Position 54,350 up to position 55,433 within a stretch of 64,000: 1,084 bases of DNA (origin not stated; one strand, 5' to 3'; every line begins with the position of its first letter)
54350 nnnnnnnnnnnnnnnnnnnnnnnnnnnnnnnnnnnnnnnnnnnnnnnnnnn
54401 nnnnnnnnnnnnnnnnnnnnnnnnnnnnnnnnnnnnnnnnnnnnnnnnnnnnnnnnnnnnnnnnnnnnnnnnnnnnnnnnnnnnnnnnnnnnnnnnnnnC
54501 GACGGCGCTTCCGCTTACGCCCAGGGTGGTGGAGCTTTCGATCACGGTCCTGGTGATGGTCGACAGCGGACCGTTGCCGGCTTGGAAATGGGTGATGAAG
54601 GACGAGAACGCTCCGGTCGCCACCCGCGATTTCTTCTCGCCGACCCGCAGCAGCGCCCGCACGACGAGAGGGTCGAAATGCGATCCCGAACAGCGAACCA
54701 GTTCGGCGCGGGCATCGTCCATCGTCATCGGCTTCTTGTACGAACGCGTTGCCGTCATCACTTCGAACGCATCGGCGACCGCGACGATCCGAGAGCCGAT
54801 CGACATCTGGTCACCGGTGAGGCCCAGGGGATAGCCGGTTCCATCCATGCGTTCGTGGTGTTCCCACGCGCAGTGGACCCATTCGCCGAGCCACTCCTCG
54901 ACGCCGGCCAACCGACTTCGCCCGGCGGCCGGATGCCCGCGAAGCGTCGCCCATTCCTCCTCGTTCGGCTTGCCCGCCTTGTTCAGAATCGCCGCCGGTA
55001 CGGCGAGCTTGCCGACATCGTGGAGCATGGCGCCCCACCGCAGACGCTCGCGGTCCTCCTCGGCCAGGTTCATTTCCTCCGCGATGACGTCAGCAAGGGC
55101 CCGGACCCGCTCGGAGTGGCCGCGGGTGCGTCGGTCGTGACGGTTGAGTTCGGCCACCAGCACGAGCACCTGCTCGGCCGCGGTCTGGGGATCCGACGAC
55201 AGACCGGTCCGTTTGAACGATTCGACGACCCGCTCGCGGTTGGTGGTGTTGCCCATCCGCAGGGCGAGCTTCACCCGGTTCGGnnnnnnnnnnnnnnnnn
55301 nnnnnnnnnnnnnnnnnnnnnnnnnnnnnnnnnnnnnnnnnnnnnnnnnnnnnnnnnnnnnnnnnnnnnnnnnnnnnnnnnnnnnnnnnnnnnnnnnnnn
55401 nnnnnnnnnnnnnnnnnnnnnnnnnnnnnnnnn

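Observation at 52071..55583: HD-GYP phosphodiesterase with an apparently extracytoplasmic C-terminal PA14 plus NHL beta-propeller module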

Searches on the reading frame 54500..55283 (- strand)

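Call 32: search_solved_structures(query=window:54500-55283:-, max_evalue=0.00001, show_alignments=3)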
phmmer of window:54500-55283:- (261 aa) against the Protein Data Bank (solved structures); distinct sequences matched with E-value up to 0.00001: 6.
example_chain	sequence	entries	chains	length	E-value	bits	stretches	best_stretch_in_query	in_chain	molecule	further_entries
5z7c_A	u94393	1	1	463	2.4e-35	125.4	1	52-209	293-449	3'3'-cGAMP-specific phosphodiesterase 3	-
4mcw_A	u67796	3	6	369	2.6e-33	118.8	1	37-212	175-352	Metal dependent phosphohydrolase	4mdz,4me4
4r8z_A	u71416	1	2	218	1.7e-27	99.7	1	39-222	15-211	Cyclic di-GMP phosphodiesterase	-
9rbz_A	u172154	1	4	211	8.6e-21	77.8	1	53-214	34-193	HD domain/sensory box protein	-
9rc0_A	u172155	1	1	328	2.5e-20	76.2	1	52-214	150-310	HD domain/sensory box protein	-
3tm8_A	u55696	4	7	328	6.5e-06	29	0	38-176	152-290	Uncharacterized protein | Uncharacterized protein Bd1817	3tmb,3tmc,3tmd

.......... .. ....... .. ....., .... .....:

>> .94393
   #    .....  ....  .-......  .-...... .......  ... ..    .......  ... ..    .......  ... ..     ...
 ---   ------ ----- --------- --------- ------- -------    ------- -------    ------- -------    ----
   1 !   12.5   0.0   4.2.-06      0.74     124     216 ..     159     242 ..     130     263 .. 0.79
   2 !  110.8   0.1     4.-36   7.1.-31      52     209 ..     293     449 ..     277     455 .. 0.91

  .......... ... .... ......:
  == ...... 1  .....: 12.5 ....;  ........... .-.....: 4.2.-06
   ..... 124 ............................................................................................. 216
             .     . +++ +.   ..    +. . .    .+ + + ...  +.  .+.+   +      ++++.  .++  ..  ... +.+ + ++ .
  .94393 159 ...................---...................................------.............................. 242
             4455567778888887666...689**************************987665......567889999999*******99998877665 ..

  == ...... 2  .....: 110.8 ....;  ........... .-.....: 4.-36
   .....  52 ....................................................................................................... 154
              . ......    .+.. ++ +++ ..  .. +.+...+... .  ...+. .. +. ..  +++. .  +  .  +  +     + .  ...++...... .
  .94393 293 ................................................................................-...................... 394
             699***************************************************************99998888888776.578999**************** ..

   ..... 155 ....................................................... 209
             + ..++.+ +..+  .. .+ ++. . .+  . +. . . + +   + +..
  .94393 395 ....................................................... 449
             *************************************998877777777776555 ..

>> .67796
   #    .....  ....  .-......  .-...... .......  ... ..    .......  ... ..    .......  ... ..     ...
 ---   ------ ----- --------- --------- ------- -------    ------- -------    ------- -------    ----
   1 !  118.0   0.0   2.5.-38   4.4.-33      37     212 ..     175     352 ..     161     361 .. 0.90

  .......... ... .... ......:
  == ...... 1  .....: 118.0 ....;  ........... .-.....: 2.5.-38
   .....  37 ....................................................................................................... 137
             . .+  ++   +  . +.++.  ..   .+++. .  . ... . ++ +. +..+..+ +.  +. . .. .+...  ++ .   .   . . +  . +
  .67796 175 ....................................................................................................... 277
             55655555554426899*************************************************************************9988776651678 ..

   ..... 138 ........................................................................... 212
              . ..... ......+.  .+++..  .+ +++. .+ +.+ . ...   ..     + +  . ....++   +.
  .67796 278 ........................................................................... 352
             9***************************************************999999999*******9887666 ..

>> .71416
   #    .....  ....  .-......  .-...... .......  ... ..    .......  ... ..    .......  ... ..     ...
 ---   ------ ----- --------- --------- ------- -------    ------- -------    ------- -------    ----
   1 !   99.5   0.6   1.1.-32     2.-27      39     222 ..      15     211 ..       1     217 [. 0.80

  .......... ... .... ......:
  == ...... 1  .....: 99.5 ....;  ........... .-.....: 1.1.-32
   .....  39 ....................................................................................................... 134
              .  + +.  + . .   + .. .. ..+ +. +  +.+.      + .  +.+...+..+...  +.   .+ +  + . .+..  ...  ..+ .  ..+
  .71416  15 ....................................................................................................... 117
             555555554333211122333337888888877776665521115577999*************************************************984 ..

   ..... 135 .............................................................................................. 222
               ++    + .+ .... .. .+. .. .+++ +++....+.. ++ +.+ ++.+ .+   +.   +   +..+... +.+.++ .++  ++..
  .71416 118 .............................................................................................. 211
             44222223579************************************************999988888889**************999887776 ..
